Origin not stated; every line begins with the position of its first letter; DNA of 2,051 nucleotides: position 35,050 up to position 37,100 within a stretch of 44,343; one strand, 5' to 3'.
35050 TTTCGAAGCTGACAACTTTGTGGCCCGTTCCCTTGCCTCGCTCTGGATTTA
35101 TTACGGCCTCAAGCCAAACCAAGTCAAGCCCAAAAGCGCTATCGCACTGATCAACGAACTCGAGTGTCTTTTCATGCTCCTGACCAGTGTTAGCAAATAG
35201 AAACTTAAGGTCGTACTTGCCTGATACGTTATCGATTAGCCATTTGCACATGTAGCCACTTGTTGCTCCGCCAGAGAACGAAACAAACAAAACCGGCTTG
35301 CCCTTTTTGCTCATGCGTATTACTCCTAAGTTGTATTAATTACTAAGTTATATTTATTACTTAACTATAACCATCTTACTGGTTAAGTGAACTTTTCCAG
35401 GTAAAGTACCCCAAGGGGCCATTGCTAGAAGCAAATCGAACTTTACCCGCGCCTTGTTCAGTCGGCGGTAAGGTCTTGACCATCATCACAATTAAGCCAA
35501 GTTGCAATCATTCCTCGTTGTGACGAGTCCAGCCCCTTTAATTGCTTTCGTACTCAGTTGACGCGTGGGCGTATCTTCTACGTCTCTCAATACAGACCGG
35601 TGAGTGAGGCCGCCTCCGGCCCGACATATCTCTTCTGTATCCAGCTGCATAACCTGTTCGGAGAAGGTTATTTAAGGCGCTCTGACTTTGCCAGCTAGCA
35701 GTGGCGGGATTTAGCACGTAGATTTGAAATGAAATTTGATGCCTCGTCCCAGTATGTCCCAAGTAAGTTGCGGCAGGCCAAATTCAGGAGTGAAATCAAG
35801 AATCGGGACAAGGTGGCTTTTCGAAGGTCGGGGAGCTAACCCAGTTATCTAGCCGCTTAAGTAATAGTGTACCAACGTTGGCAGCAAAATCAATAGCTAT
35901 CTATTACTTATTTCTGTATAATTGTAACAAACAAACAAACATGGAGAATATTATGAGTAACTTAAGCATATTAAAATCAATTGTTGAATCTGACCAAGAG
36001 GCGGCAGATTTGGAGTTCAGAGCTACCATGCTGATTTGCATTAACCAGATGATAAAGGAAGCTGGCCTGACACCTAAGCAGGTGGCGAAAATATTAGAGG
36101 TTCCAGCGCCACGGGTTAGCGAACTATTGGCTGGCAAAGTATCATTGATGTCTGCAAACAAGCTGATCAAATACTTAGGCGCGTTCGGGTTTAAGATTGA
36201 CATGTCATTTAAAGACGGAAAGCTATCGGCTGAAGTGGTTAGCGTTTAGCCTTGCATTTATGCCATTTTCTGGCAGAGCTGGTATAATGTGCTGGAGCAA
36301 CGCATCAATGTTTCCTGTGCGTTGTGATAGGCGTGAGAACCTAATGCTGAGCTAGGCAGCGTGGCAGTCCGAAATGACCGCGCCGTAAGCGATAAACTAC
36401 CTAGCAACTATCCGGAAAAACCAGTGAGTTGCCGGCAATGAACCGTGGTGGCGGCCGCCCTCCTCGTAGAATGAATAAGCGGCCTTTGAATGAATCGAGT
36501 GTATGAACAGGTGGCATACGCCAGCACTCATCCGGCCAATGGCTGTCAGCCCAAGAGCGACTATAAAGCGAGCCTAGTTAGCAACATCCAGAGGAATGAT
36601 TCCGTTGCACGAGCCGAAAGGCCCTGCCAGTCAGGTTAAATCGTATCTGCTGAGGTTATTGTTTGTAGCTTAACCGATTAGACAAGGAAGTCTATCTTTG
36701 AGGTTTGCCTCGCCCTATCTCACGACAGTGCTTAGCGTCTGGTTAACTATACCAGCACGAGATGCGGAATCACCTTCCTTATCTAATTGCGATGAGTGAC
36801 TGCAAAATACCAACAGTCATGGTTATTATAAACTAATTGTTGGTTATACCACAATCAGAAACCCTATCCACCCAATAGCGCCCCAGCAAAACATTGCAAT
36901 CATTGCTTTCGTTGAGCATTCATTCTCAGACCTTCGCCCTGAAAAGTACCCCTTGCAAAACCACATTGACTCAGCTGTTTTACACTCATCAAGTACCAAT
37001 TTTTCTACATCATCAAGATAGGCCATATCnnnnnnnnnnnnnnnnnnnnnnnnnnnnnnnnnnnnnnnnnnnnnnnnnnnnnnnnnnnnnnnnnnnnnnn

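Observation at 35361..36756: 1.4-kb ORF-poor cassette bounded by a duplicated promoter core, in an otherwise gap-free phage genome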

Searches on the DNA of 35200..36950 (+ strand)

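Call 6: search_rna_families(source=window, start=35250, end=36950, threshold=evalue, max_evalue=10, show_alignments=3)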
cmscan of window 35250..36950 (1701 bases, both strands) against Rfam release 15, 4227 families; matches with E-value up to 10: 3.
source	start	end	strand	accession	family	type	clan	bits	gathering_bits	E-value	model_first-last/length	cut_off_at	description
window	35277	35368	-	RF02644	Spy490380c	Gene; sRNA;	-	22.6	65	7.3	1-96/96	no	S. pyogenes small RNA Spy490380c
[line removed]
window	35986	36051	+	RF02087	Yar_3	Gene; lncRNA;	-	11.4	50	7.5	1-67/67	no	Yellow-achaete intergenic RNA conserved region 3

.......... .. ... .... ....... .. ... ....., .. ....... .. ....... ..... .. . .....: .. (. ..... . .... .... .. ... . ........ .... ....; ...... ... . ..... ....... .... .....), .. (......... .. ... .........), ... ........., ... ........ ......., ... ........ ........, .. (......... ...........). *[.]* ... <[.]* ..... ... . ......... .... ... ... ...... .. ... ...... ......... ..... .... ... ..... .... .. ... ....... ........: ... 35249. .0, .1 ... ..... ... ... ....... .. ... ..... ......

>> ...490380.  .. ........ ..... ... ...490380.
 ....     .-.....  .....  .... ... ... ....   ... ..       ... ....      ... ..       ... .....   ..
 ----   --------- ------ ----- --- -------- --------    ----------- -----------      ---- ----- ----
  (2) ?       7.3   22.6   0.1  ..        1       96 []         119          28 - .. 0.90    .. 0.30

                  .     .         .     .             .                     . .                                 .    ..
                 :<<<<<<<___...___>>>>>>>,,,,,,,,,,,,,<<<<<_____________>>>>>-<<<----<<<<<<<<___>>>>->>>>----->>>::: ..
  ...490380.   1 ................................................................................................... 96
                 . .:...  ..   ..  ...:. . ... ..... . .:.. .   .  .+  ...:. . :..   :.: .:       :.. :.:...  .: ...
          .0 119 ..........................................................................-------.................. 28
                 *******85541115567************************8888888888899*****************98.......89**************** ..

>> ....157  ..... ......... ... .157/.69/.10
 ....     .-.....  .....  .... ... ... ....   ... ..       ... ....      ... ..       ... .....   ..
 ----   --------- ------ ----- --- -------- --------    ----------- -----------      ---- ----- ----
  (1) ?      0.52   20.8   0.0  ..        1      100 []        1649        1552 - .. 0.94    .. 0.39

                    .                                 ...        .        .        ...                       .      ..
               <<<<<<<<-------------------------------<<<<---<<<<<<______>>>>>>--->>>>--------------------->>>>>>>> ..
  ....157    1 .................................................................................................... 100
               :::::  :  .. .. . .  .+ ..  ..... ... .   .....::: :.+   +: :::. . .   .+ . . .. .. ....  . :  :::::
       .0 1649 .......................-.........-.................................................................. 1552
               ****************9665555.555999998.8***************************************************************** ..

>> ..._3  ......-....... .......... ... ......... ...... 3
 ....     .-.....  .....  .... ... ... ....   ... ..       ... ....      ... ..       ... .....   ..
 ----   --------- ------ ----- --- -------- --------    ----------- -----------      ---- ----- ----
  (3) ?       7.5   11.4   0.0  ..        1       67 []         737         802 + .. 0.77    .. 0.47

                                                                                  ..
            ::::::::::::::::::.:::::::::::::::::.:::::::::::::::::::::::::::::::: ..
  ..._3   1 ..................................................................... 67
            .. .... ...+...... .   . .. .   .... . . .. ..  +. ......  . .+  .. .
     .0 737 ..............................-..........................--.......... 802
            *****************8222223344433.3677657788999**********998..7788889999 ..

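Call 7: search_dna_similar(query=window:35200-36950:+, collection=phages, mode=distant, max_rows=30)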
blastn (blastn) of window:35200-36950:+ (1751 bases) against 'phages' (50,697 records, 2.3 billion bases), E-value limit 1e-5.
Records with a match: 7; places in all: 7; records where one place covers at least 80% of the query: 0.
Best place of each record, by identity: 80-90% 6; 60-80% 1.
By first word of the organism name: Vibrio 7.
By host as written in the record: Vibrio breoganii 6; uncharacterized 1.
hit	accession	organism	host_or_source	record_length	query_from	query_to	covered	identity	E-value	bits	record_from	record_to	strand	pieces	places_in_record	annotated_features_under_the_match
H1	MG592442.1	Vibrio phage 1.064.O._10N.261.52.E2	uncharacterized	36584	273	371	6%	80.8%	4e-15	91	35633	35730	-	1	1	none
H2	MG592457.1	Vibrio phage 1.082.O._10N.261.49.E4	Vibrio breoganii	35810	273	371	6%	80.8%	4e-15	91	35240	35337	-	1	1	none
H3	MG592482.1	Vibrio phage 1.108.O._10N.222.51.A4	Vibrio breoganii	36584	273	371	6%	80.8%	4e-15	91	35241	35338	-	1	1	none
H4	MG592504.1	Vibrio phage 1.133.O._10N.222.51.E4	Vibrio breoganii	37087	273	371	6%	80.8%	4e-15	91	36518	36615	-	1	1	none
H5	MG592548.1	Vibrio phage 1.182.O._10N.286.46.E1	Vibrio breoganii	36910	273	371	6%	80.8%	4e-15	91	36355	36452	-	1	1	none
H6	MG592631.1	Vibrio phage 1.266.O._10N.286.52.F9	Vibrio breoganii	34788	273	371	6%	80.8%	4e-15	91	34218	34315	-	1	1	none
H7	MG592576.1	Vibrio phage 1.206.O._10N.222.51.B10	Vibrio breoganii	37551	273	371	6%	79.8%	5e-14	86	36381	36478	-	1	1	none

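Call 8: get_annotated_region(hit=H2, flank=3000)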
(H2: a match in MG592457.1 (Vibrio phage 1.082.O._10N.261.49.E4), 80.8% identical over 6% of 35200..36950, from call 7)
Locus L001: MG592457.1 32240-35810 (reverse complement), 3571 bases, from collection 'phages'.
description: Vibrio phage 1.082.O._10N.261.49.E4, partial genome.
organism: Vibrio phage 1.082.O._10N.261.49.E4 (NCBI taxid 1881192)
taxonomy: Viruses; Duplodnaviria; Heunggongvirae; Uroviricota; Caudoviricetes
host: Vibrio breoganii; source: iron chloride precipitation of 0.2um-filtered seawater, resuspended in oxalate solution; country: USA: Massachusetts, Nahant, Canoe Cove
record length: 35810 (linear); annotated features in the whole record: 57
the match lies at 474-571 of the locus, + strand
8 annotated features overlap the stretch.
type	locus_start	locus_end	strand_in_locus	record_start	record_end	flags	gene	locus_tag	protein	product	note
CDS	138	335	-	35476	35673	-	-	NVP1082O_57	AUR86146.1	hypothetical protein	NVP1082O_57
CDS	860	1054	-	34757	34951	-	-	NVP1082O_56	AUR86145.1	hypothetical protein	NVP1082O_56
CDS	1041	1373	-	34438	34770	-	-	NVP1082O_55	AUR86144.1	hypothetical protein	NVP1082O_55; tara_best_match:OM-RGC.v1.029345843; cvp_best_match:CAMPEP_0000011790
CDS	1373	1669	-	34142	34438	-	-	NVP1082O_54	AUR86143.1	hypothetical protein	NVP1082O_54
CDS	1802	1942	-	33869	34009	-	-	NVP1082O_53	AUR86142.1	hypothetical protein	NVP1082O_53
CDS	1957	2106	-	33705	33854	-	-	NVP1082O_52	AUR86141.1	coil containing protein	NVP1082O_52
CDS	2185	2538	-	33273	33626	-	-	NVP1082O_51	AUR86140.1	winged helix-turn-helix DNA-binding domain protein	NVP1082O_51; InterPro:IPR011991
CDS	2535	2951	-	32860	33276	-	-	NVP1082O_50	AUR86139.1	hypothetical protein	NVP1082O_50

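Call 20: get_annotated_region(hit=H7, flank=2000)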
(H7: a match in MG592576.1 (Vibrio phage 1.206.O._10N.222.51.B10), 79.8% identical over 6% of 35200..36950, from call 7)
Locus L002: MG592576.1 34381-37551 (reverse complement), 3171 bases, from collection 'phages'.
description: Vibrio phage 1.206.O._10N.222.51.B10, partial genome.
organism: Vibrio phage 1.206.O._10N.222.51.B10 (NCBI taxid 1881223)
taxonomy: Viruses; Duplodnaviria; Heunggongvirae; Uroviricota; Caudoviricetes
host: Vibrio breoganii; source: iron chloride precipitation of 0.2um-filtered seawater, resuspended in oxalate solution; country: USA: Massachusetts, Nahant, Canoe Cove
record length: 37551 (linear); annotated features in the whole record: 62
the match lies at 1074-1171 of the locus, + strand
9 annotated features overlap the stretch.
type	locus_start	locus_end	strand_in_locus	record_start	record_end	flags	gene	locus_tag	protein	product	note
CDS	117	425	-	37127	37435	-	-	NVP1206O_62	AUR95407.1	hypothetical protein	NVP1206O_62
CDS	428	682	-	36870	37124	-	-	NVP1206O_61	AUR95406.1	hypothetical protein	NVP1206O_61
CDS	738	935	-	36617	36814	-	-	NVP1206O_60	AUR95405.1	hypothetical protein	NVP1206O_60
CDS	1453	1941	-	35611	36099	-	-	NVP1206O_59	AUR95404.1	coil containing protein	NVP1206O_59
CDS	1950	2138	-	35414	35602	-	-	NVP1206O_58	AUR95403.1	hypothetical protein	NVP1206O_58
CDS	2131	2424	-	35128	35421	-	-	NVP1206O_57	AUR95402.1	hypothetical protein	NVP1206O_57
CDS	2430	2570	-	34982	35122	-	-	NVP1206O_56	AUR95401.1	hypothetical protein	NVP1206O_56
CDS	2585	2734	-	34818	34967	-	-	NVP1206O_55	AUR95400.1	coil containing protein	NVP1206O_55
CDS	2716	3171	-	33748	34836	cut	-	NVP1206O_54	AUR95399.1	rossmann-like alpha/beta/alpha sandwich fold protein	NVP1206O_54; InterPro:IPR014729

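Call 21: get_annotated_region(hit=H1, flank=2000)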
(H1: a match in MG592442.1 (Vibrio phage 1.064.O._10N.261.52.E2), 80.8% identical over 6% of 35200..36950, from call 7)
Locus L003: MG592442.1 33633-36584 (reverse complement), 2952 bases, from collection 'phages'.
description: Vibrio phage 1.064.O._10N.261.52.E2, partial genome.
organism: Vibrio phage 1.064.O._10N.261.52.E2 (NCBI taxid 1881455)
taxonomy: Viruses; Duplodnaviria; Heunggongvirae; Uroviricota; Caudoviricetes
host: uncharacterized; source: iron chloride precipitation of 0.2um-filtered seawater, resuspended in oxalate solution; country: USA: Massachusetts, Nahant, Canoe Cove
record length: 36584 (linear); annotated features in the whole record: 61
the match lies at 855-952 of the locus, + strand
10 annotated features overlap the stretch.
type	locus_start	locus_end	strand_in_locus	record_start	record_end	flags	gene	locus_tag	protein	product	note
CDS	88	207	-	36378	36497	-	-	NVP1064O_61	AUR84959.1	hypothetical protein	NVP1064O_61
CDS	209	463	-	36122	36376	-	-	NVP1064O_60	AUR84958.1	hypothetical protein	NVP1064O_60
CDS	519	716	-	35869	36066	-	-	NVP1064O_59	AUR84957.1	hypothetical protein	NVP1064O_59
CDS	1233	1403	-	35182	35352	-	-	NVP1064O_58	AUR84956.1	hypothetical protein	NVP1064O_58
CDS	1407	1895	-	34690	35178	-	-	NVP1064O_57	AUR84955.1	coil containing protein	NVP1064O_57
CDS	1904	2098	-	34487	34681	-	-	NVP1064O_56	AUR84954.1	hypothetical protein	NVP1064O_56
CDS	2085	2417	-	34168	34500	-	-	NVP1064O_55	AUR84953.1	hypothetical protein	NVP1064O_55; tara_best_match:OM-RGC.v1.029345843; cvp_best_match:CAMPEP_0000011790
CDS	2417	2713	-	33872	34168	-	-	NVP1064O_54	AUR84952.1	hypothetical protein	NVP1064O_54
CDS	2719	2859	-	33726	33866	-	-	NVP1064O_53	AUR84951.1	hypothetical protein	NVP1064O_53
CDS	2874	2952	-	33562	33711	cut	-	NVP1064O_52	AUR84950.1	coil containing protein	NVP1064O_52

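Call 36: search_dna_similar(query=L001:336-870:+, collection=phages, mode=distant, max_rows=40, max_evalue=0.01)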
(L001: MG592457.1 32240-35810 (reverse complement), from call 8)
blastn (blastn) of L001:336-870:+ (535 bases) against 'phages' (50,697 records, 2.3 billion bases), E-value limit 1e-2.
Records with a match: 34; places in all: 34; records where one place covers at least 80% of the query: 7.
Best place of each record, by identity: >=99% 1; 95-99% 10; 90-95% 5; 60-80% 18.
By first word of the organism name: Vibrio 34.
By host as written in the record: Vibrio breoganii 26; Vibrio lentus 5; uncharacterized 1; Vibrio sp. 12G05 1; Vibrio cyclitrophicus 1.
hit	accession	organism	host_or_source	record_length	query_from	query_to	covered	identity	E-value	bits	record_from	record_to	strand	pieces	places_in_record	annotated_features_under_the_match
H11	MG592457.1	Vibrio phage 1.082.O._10N.261.49.E4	Vibrio breoganii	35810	1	535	100%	100.0%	0e+0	966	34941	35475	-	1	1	hypothetical protein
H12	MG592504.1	Vibrio phage 1.133.O._10N.222.51.E4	Vibrio breoganii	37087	1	535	100%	98.5%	0e+0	930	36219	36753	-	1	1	hypothetical protein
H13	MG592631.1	Vibrio phage 1.266.O._10N.286.52.F9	Vibrio breoganii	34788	1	535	100%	98.5%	0e+0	930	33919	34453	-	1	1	none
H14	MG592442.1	Vibrio phage 1.064.O._10N.261.52.E2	uncharacterized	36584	1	524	98%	98.3%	0e+0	906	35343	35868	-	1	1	hypothetical protein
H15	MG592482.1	Vibrio phage 1.108.O._10N.222.51.A4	Vibrio breoganii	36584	1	524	98%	98.3%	0e+0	906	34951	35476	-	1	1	hypothetical protein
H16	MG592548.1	Vibrio phage 1.182.O._10N.286.46.E1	Vibrio breoganii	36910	1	524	98%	97.9%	0e+0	895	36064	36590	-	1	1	hypothetical protein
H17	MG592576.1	Vibrio phage 1.206.O._10N.222.51.B10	Vibrio breoganii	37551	1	519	97%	98.1%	0e+0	890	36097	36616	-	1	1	coil containing protein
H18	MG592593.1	Vibrio phage 1.226.O._10N.261.48.E5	Vibrio breoganii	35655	380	519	26%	95.0%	1e-54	220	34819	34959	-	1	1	coil containing protein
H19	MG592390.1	Vibrio phage 1.003.O._10N.286.48.A2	Vibrio lentus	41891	350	513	31%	70.4%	6e-7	62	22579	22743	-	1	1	none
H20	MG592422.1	Vibrio phage 1.038.O._10N.286.51.C2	Vibrio lentus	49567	350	513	31%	70.4%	6e-7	62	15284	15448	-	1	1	none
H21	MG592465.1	Vibrio phage 1.090.B._10N.286.48.F1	Vibrio lentus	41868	350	513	31%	70.4%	6e-7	62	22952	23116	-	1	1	none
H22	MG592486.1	Vibrio phage 1.112.O._10N.286.46.B11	Vibrio lentus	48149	350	513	31%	70.4%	6e-7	62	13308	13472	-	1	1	none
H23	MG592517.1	Vibrio phage 1.148.O._10N.286.54.A10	Vibrio breoganii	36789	412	535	23%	75.8%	3e-11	75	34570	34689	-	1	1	hypothetical protein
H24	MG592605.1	Vibrio phage 1.239.O._10N.261.52.F6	Vibrio breoganii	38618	412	535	23%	75.8%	3e-11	75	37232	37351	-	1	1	hypothetical protein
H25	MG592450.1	Vibrio phage 1.074.O._10N.222.49.B7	Vibrio breoganii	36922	412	535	23%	75.0%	1e-9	71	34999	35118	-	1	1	hypothetical protein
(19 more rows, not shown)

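Call 37: search_dna_similar(query=window:36250-36843:+, collection=phages, mode=distant, max_rows=20, max_evalue=1)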
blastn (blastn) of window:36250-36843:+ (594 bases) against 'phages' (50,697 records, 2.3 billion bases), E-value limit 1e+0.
Records with a match: 5; places in all: 5; records where one place covers at least 80% of the query: 0.
Best place of each record, by identity: 80-90% 5.
By first word of the organism name: Pseudomonas 5.
By host as written in the record: Pseudomonas aeruginosa 3; Pseudomonas aeruginosa BWKH36 1; - 1.
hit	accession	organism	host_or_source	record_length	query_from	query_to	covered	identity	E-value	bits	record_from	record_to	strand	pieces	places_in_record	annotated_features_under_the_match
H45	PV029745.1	Pseudomonas phage phiHQ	Pseudomonas aeruginosa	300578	387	418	5%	87.5%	6e-1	41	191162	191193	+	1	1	hypothetical protein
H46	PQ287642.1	Pseudomonas phage HHBS36_1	Pseudomonas aeruginosa BWKH36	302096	387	418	5%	87.5%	6e-1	41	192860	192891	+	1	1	DnaB-like replicative helicase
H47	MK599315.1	Pseudomonas phage PA1C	Pseudomonas aeruginosa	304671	387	418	5%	87.5%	6e-1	41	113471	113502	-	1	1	putative helicase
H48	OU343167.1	Pseudomonas phage vB_PaeM_phiLBG22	-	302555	387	418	5%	87.5%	6e-1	41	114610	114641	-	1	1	record has no annotation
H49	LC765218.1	Pseudomonas phage BRkr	Pseudomonas aeruginosa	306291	387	418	5%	87.5%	6e-1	41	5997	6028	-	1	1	hypothetical protein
